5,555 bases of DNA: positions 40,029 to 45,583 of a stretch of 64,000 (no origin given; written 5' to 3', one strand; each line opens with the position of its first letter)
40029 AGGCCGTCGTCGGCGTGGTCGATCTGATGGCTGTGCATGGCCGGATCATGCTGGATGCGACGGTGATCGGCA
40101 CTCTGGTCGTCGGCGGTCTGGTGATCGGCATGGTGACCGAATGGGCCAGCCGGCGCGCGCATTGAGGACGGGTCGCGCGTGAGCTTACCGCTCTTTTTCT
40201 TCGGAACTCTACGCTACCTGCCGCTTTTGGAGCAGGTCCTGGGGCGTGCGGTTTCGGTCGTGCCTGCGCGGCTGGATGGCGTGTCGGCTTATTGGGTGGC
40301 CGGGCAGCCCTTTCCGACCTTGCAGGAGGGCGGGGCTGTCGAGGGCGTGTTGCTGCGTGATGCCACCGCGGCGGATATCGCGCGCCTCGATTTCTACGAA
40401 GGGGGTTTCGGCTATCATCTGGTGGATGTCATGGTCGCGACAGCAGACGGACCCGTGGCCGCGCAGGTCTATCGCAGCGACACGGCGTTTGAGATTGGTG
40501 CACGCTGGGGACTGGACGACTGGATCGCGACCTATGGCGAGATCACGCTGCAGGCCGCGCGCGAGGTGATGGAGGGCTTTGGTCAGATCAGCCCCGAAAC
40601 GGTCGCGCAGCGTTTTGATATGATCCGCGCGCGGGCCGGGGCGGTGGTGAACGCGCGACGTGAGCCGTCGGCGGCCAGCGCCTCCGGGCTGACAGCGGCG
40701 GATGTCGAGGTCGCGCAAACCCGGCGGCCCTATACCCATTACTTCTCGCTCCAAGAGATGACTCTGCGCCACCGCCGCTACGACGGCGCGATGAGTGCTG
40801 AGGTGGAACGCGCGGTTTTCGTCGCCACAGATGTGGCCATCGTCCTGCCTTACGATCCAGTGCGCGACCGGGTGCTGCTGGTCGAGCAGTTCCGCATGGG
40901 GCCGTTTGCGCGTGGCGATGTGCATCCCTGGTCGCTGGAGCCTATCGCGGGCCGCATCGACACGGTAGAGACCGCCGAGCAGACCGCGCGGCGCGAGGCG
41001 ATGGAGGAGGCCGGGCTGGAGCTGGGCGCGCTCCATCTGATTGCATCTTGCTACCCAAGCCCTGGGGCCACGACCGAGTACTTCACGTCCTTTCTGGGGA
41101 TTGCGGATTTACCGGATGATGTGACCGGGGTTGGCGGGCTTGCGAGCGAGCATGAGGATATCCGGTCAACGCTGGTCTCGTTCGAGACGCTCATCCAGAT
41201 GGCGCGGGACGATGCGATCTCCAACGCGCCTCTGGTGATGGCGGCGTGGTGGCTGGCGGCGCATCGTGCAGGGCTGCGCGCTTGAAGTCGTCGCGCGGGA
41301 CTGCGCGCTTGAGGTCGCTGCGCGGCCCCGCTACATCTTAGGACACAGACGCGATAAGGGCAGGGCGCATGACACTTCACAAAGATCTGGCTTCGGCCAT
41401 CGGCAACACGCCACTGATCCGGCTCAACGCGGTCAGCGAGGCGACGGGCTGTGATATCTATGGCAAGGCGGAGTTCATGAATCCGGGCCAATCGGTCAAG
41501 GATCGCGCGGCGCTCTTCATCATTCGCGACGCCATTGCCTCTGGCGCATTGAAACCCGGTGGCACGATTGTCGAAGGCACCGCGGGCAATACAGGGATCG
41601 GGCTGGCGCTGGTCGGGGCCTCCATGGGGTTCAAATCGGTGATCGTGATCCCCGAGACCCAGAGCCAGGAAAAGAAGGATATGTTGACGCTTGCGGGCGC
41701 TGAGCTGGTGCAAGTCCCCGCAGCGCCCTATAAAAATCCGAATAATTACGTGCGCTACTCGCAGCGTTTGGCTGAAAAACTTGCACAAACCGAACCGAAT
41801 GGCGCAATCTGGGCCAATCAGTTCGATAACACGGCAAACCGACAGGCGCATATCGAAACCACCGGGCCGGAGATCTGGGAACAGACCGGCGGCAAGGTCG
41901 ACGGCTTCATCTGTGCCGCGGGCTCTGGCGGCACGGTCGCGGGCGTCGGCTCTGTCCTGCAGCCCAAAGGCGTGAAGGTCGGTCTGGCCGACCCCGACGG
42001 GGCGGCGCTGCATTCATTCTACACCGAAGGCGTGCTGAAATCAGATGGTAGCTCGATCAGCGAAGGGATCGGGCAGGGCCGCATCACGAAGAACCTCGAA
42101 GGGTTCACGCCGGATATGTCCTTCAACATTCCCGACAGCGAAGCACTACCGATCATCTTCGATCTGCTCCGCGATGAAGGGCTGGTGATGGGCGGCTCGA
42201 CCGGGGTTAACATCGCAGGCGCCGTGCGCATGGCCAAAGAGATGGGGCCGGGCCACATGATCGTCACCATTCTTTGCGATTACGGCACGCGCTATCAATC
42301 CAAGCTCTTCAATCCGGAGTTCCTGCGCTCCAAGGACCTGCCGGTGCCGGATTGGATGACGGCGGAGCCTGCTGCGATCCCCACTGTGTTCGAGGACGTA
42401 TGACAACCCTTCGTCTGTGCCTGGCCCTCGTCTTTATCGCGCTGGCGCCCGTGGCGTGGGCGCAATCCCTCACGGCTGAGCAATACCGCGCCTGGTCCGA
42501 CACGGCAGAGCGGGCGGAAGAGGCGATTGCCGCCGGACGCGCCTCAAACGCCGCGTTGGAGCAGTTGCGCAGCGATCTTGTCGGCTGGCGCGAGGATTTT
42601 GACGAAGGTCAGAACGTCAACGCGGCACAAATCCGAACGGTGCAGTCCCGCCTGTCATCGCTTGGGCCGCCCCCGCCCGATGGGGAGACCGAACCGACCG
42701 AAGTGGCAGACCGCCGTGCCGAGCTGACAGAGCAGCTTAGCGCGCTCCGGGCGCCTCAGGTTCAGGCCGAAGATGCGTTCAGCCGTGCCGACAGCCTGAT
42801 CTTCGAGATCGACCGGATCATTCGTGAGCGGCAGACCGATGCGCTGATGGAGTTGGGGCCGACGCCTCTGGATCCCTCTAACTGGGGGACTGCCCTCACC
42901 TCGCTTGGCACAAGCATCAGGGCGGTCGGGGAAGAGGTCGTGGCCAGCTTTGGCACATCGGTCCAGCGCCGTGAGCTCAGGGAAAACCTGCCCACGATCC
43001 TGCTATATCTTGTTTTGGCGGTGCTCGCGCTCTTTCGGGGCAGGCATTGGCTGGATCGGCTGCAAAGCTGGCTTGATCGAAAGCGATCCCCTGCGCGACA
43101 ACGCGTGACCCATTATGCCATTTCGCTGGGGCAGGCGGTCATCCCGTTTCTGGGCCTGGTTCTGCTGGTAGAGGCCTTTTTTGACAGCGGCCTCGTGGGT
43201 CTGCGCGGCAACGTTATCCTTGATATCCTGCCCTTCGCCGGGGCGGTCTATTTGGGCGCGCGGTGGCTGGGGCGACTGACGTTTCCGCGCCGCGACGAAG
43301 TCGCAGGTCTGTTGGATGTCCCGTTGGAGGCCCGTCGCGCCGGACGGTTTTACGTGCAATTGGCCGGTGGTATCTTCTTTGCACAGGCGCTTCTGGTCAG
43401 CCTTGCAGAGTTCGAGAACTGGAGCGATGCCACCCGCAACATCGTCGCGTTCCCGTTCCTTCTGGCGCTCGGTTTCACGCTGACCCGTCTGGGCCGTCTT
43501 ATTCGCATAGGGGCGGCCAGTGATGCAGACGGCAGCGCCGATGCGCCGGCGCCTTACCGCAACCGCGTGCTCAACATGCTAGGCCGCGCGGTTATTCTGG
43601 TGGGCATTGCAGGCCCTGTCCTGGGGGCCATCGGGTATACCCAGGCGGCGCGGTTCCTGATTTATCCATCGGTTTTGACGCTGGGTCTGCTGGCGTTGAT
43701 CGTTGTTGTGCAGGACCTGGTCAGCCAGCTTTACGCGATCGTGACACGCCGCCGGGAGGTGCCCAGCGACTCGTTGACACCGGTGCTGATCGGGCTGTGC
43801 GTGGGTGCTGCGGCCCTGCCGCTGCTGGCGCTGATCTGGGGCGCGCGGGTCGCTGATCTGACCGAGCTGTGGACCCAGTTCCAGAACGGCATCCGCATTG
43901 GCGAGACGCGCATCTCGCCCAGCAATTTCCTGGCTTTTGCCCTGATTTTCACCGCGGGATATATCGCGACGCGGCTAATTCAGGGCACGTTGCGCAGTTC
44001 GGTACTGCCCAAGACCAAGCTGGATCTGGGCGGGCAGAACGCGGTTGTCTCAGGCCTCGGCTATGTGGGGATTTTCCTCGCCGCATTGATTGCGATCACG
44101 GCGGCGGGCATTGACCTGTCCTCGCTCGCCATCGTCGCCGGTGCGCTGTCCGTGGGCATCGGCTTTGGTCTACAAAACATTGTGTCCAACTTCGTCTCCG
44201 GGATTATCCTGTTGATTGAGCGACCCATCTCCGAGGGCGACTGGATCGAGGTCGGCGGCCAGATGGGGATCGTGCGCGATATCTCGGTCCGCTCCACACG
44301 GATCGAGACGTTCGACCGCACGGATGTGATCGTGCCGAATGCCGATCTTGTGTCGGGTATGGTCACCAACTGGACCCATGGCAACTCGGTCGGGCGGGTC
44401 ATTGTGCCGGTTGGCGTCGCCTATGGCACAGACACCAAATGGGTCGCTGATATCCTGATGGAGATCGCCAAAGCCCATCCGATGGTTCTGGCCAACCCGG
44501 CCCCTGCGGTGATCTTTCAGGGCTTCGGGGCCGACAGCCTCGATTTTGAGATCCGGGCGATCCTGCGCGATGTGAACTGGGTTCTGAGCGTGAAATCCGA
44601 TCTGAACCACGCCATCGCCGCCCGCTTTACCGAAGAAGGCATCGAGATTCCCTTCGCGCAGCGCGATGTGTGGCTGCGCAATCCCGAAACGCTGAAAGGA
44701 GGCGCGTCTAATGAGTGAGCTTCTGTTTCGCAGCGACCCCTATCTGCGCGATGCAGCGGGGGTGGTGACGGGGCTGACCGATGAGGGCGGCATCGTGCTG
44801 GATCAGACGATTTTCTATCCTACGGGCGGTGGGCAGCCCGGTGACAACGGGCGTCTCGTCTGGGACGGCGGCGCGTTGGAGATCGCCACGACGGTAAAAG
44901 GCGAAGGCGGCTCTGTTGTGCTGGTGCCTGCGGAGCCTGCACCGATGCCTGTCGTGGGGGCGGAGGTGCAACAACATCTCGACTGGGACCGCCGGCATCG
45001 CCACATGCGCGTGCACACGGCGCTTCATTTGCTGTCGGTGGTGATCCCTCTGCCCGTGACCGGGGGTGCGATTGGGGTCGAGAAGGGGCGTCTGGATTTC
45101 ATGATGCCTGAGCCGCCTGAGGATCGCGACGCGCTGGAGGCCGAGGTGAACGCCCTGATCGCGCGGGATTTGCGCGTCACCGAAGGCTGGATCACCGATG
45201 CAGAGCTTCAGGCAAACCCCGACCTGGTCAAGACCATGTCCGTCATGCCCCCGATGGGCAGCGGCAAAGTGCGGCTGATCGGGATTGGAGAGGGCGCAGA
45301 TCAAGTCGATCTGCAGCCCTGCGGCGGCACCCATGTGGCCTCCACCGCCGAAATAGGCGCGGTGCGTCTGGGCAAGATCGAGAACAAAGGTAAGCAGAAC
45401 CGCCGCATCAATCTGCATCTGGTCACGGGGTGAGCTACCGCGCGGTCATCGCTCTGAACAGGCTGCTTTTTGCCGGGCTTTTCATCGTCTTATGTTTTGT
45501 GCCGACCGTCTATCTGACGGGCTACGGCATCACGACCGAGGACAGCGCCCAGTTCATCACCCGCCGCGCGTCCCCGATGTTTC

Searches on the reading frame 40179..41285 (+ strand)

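Call 38: search_protein_families(library=pfam, proteins=[window:40179-41285:+], max_evalue=0.00001)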
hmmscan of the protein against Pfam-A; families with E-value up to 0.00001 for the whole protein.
window:40179-41285:+ (368 aa): 2 families
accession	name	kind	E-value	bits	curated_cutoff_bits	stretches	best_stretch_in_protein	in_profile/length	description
PF00293.34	NUDIX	-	1.7e-12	47.9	21.1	1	220-346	6-124/134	NUDIX domain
PF06094.17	GGACT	-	1.8e-10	41.9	22.8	1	5-100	1-102/120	Gamma-glutamyl cyclotransferase, AIG2-like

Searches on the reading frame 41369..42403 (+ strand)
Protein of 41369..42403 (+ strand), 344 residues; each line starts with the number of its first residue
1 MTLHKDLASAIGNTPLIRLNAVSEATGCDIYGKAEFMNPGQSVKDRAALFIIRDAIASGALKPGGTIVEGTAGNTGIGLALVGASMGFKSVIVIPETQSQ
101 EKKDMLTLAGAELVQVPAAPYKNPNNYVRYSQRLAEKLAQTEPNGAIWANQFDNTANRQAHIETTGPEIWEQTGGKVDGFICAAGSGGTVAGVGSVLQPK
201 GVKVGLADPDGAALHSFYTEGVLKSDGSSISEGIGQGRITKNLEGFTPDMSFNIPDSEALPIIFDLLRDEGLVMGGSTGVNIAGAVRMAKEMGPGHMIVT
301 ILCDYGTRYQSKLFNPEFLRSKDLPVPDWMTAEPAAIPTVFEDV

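Call 39: search_protein_families(library=pfam, proteins=[window:41369-42403:+], max_evalue=0.00001)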
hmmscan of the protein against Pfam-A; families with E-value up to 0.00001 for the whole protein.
window:41369-42403:+ (344 aa): 1 family
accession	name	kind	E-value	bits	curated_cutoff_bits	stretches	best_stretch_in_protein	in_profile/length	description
PF00291.31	PALP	-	4.9e-65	220.2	35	1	9-304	3-295/295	Pyridoxal-phosphate dependent enzyme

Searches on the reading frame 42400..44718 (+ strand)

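Call 39: search_protein_families(library=pfam, proteins=[window:42400-44718:+], max_evalue=0.00001)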
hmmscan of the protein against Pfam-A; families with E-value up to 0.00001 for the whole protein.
window:42400-44718:+ (772 aa): 3 families
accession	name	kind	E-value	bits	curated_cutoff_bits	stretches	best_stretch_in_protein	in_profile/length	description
PF00924.24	MS_channel_2nd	-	8e-24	84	20.2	1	593-660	1-68/68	Mechanosensitive ion channel, beta-domain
PF21082.3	MS_channel_3rd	-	3.4e-17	63.1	21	1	668-750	2-88/88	Mechanosensitive ion channel MscS, C-terminal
PF12607.13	DUF3772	-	4.1e-15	55.7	25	1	121-179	2-60/63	Protein of unknown function (DUF3772)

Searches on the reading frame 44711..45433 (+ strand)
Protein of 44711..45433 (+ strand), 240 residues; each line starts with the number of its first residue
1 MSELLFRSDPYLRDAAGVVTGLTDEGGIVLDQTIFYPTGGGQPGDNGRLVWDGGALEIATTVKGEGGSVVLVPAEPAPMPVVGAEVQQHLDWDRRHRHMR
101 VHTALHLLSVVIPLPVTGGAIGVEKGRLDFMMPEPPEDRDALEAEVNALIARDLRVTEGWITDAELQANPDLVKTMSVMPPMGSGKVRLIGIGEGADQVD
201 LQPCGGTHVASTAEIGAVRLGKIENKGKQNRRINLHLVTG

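Call 39: search_protein_families(library=pfam, proteins=[window:44711-45433:+], max_evalue=0.00001)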
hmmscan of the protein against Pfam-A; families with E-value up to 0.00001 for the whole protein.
window:44711-45433:+ (240 aa): 2 families
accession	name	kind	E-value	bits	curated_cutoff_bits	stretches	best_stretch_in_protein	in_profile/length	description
PF07973.19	tRNA_SAD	-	1.1e-13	51.4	24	1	187-234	1-44/44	Threonyl and Alanyl tRNA synthetase second additional domain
PF01411.24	tRNA-synt_2c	-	8.5e-10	38.2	30.3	1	24-94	483-552/552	tRNA synthetases class II (A)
